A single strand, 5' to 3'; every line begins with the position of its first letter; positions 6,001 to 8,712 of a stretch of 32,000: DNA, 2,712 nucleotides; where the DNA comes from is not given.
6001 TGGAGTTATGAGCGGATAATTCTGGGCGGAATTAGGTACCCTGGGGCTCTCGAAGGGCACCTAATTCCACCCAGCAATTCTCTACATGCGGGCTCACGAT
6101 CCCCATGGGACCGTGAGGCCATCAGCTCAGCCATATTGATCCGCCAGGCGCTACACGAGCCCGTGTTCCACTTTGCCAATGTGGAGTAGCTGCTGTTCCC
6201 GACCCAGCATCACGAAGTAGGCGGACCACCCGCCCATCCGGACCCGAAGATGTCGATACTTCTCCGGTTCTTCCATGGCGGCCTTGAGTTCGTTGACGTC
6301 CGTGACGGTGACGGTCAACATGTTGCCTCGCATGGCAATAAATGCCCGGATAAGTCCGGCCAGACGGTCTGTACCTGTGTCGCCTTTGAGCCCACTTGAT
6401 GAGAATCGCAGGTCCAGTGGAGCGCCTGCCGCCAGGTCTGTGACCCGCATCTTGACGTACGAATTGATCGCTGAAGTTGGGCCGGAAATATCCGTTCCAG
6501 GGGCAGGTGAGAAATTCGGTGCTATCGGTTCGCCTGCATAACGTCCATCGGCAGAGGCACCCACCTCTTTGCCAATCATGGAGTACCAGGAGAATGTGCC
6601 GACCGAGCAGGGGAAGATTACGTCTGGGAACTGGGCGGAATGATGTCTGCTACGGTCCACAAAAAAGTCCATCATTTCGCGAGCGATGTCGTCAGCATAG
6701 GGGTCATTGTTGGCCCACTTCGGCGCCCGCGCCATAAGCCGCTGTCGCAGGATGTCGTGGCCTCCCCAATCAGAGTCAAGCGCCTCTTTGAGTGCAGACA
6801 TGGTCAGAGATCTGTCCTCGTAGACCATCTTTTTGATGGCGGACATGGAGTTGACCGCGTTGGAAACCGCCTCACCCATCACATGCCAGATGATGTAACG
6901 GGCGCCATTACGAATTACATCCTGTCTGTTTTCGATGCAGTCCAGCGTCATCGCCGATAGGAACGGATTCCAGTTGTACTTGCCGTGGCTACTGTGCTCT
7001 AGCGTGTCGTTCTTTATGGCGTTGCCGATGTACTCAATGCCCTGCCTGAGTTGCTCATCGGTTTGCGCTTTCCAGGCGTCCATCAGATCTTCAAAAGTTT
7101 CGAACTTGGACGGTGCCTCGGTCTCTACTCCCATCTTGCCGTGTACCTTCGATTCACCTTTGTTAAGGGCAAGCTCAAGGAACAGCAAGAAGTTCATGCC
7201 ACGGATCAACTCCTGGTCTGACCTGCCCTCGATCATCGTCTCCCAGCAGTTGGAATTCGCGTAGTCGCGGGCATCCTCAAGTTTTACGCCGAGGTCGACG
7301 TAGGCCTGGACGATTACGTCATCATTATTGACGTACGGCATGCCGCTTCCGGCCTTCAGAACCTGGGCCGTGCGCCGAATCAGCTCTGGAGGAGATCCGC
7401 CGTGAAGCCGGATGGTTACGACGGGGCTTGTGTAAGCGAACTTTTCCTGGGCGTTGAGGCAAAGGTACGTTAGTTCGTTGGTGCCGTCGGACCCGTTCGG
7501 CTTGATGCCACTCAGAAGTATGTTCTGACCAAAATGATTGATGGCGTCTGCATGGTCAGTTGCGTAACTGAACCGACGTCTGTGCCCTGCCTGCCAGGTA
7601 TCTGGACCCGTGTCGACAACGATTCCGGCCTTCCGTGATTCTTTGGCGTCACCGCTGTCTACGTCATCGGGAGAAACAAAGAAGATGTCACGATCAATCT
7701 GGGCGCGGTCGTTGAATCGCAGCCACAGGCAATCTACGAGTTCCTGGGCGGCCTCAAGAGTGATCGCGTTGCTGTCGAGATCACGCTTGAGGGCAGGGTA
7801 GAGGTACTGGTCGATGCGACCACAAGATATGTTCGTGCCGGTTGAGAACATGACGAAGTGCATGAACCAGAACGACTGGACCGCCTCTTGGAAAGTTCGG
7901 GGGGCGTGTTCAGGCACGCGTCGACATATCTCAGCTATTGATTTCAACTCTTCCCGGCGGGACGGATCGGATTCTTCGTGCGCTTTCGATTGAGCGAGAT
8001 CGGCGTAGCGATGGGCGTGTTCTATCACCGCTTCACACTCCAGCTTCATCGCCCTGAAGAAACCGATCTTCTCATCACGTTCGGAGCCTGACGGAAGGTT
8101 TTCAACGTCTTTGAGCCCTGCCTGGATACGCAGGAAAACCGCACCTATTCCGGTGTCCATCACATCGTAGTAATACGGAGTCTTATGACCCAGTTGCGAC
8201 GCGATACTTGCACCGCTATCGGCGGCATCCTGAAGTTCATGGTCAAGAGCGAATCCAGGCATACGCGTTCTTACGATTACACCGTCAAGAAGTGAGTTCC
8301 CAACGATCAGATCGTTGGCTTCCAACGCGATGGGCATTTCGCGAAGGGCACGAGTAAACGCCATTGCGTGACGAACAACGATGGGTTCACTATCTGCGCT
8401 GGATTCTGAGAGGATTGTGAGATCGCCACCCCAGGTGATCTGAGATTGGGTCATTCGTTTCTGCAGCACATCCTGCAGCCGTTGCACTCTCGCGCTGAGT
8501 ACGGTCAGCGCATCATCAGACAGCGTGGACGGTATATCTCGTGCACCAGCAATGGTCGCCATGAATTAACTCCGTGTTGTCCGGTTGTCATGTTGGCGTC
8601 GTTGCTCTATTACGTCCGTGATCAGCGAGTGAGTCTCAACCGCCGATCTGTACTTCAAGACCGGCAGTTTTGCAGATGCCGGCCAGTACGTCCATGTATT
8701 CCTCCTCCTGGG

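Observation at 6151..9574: Divergent glycyl-radical enzyme and activase pair with non-canonical radical motifs in an aerobic-type metabolic neighbourhood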

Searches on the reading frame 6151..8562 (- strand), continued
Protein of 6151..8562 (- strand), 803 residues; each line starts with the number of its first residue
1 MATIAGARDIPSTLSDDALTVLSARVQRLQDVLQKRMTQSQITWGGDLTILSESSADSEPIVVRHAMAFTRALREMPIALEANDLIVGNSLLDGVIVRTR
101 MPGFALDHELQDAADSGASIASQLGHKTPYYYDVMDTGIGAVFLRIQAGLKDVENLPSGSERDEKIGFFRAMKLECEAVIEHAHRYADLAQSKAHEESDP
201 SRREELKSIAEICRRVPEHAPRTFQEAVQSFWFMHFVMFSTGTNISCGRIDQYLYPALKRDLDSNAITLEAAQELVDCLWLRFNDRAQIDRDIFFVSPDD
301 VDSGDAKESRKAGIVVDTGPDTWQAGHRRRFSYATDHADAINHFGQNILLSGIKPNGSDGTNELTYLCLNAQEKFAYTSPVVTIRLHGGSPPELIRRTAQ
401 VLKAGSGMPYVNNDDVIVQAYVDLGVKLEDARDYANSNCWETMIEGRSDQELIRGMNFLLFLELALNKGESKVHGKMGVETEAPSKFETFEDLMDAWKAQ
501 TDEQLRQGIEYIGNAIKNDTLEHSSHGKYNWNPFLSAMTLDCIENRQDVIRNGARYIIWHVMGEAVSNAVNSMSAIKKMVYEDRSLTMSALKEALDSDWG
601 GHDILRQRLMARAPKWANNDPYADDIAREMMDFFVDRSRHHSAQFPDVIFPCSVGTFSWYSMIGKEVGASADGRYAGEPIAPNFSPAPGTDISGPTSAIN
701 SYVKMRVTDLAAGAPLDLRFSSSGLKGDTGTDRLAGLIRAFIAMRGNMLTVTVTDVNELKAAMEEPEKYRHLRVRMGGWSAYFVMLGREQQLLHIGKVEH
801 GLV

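Call 68: search_protein_representatives(protein=window:6151-8562:-)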
Query: 803 residues. Proteins with E-value up to 0.001 (for the whole library): 6222; up to 1e-10: 3835; up to 1e-30: 1767. The best 150 are listed.
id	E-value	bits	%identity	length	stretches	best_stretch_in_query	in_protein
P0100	0.0e+00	1019.9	58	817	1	14-803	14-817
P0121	4.5e-207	706.2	45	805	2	16-479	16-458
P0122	9.0e-201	685.4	65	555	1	212-647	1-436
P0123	1.6e-195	668.0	43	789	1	21-801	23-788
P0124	6.4e-181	619.7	41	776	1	21-801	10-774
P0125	2.4e-179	614.5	56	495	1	315-801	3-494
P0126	6.6e-173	593.2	59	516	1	19-472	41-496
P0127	2.6e-161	554.9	40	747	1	25-801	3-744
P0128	7.4e-158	543.4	40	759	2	338-800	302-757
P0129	2.0e-155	535.4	40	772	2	344-799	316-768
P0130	9.1e-147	506.8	41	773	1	58-799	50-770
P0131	1.5e-143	496.1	38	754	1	22-799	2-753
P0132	4.3e-142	491.3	38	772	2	336-801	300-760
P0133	2.9e-139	481.9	36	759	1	40-801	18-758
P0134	5.8e-139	481.0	36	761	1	23-803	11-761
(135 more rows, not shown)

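Call 78: search_protein_families(library=pfam, proteins=[L042:521-1825:+, L042:5267-6544:+, L042:6541-7842:+, L057:10380-11273:+, L064:5908-6723:+, L028:10356-11213:+, L028:5335-6921:+, L024:1069-2544:+, L036:4234-5151:+, L036:1348-2799:+], max_evalue=0.0001)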
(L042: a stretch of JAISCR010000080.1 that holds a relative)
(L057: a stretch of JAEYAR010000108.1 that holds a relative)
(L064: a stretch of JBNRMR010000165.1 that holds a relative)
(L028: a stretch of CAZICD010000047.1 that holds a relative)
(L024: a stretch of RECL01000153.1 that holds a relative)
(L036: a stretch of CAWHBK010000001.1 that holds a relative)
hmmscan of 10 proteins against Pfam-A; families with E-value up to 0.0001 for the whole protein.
L042:521-1825:+ (434 aa): 0 families

L042:5267-6544:+ (425 aa): 0 families

L042:6541-7842:+ (433 aa): 1 family
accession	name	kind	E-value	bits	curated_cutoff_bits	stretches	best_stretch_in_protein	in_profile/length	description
PF09861.14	Lar_N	-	4.5e-46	157.1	23.3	1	30-193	29-196/204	Lactate racemase N-terminal domain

L057:10380-11273:+ (297 aa): 5 families
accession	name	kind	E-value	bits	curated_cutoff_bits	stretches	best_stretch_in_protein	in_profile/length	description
PF03446.21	NAD_binding_2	-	2.5e-53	180.8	21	1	5-161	1-157/161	NAD binding domain of 6-phosphogluconate dehydrogenase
PF14833.11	NAD_binding_11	-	1.6e-39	135.3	30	1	167-287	1-122/122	NAD-binding of NADP-dependent 3-hydroxyisobutyrate dehydrogenase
PF02826.25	2-Hacid_dh_C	-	9.3e-06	25.6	25.1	1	4-130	37-160/178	D-isomer specific 2-hydroxyacid dehydrogenase, NAD binding domain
PF02737.24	3HCDH_N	-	1.7e-05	25.3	22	0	5-44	1-40/180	3-hydroxyacyl-CoA dehydrogenase, NAD binding domain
PF03807.23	F420_oxidored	-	7.8e-05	23.6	21.6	0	5-68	1-68/94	NADP oxidoreductase coenzyme F420-dependent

L064:5908-6723:+ (271 aa): 5 families
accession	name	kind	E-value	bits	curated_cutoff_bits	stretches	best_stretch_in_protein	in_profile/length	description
PF01614.24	IclR_C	-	1.1e-38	133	24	1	96-263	7-173/174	Bacterial transcriptional regulator IclR C-terminal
PF09339.16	HTH_IclR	-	1.2e-14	54.3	22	1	23-72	1-50/52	IclR helix-turn-helix domain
PF13545.12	HTH_Crp_2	-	2.2e-05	24.8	27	1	40-71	22-53/70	Crp-like helix-turn-helix domain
PF01047.28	MarR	-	6.3e-05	23.2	24.6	0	36-70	13-47/59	MarR family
PF01325.25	Fe_dep_repress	-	6.7e-05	23.4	26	0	23-73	5-55/60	Iron dependent repressor, N-terminal DNA binding domain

L028:10356-11213:+ (285 aa): 0 families

L028:5335-6921:+ (528 aa): 2 families
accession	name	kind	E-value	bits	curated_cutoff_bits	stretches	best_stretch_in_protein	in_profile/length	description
PF00293.34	NUDIX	-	5.3e-21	75.5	21.1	1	410-523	9-134/134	NUDIX domain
PF09297.16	Zn_ribbon_NUD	-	1.4e-10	41.1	24.8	1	368-399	1-32/32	NADH pyrophosphatase zinc ribbon domain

L024:1069-2544:+ (491 aa): 1 family
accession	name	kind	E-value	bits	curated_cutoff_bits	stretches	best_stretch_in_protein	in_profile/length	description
PF01435.24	Peptidase_M48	-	2.1e-35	122.7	20.3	1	71-250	4-184/186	Peptidase family M48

L036:4234-5151:+ (305 aa): 1 family
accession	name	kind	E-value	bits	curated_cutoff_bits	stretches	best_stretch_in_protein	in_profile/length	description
PF00857.26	Isochorismatase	-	7.2e-21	75.5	27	1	112-267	25-161/175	Isochorismatase domain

L036:1348-2799:+ (483 aa): 1 family
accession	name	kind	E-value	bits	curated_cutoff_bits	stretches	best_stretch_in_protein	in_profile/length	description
PF00150.24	Cellulase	-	6.1e-35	121.5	23.5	1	92-348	26-269/272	Cellulase (glycosyl hydrolase family 5)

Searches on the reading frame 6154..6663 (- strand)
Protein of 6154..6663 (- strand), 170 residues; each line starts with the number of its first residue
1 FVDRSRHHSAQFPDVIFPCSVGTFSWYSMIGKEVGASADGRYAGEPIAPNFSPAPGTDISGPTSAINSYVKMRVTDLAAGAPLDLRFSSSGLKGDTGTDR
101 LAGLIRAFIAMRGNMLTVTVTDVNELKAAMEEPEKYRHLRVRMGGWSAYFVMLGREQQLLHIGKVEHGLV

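Call 81: search_solved_structures(query=window:6154-6663:-, show_alignments=5, max_evalue=1e-10)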
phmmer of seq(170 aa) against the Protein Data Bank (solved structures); distinct sequences matched with E-value up to 1e-10: 31.
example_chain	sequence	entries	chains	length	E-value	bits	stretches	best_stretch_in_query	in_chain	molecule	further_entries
7vua_A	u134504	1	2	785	6.2e-24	88.3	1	6-158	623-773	HplG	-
1r8w_A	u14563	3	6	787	7.4e-24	88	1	14-167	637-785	glycerol dehydratase | B12-independent glycerol dehydratase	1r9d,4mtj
8yjo_A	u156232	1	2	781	1.4e-21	80.6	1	23-161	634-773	Probable dehydratase PflD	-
9rco_A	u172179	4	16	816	3.1e-20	76.2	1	25-161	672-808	Glycyl radical protein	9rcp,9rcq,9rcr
6vxc_A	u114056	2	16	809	3.2e-20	76.2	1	29-166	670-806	Trans-4-hydroxy-L-proline dehydratase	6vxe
2f3o_A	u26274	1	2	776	8.7e-19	71.5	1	34-158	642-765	pyruvate formate-lyase 2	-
7kq3_A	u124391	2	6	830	1.7e-17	67.3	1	24-158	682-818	Isethionate sulfite-lyase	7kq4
5i2a_A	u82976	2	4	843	1.8e-17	67.3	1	29-158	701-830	Diol-dehydratase | Diol dehydratase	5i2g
5a0z_A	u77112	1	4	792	3e-17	66.5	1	26-158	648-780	CHOLINE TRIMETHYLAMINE LYASE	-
5a0u_A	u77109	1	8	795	3e-17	66.5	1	26-158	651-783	CHOLINE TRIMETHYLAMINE LYASE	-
9f3w_A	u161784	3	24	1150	4.7e-17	65.9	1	26-158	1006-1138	Choline trimethylamine-lyase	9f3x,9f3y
8id0_A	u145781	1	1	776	3.6e-16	63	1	23-169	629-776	formate C-acetyltransferase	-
6xs4_A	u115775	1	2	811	8.9e-16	61.7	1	30-168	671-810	Formate C-acetyltransferase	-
9ht9_A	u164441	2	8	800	2.2e-15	60.5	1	26-158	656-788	Choline trimethylamine-lyase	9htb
9r0v_A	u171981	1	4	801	2.2e-15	60.4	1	26-158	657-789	Choline trimethylamine-lyase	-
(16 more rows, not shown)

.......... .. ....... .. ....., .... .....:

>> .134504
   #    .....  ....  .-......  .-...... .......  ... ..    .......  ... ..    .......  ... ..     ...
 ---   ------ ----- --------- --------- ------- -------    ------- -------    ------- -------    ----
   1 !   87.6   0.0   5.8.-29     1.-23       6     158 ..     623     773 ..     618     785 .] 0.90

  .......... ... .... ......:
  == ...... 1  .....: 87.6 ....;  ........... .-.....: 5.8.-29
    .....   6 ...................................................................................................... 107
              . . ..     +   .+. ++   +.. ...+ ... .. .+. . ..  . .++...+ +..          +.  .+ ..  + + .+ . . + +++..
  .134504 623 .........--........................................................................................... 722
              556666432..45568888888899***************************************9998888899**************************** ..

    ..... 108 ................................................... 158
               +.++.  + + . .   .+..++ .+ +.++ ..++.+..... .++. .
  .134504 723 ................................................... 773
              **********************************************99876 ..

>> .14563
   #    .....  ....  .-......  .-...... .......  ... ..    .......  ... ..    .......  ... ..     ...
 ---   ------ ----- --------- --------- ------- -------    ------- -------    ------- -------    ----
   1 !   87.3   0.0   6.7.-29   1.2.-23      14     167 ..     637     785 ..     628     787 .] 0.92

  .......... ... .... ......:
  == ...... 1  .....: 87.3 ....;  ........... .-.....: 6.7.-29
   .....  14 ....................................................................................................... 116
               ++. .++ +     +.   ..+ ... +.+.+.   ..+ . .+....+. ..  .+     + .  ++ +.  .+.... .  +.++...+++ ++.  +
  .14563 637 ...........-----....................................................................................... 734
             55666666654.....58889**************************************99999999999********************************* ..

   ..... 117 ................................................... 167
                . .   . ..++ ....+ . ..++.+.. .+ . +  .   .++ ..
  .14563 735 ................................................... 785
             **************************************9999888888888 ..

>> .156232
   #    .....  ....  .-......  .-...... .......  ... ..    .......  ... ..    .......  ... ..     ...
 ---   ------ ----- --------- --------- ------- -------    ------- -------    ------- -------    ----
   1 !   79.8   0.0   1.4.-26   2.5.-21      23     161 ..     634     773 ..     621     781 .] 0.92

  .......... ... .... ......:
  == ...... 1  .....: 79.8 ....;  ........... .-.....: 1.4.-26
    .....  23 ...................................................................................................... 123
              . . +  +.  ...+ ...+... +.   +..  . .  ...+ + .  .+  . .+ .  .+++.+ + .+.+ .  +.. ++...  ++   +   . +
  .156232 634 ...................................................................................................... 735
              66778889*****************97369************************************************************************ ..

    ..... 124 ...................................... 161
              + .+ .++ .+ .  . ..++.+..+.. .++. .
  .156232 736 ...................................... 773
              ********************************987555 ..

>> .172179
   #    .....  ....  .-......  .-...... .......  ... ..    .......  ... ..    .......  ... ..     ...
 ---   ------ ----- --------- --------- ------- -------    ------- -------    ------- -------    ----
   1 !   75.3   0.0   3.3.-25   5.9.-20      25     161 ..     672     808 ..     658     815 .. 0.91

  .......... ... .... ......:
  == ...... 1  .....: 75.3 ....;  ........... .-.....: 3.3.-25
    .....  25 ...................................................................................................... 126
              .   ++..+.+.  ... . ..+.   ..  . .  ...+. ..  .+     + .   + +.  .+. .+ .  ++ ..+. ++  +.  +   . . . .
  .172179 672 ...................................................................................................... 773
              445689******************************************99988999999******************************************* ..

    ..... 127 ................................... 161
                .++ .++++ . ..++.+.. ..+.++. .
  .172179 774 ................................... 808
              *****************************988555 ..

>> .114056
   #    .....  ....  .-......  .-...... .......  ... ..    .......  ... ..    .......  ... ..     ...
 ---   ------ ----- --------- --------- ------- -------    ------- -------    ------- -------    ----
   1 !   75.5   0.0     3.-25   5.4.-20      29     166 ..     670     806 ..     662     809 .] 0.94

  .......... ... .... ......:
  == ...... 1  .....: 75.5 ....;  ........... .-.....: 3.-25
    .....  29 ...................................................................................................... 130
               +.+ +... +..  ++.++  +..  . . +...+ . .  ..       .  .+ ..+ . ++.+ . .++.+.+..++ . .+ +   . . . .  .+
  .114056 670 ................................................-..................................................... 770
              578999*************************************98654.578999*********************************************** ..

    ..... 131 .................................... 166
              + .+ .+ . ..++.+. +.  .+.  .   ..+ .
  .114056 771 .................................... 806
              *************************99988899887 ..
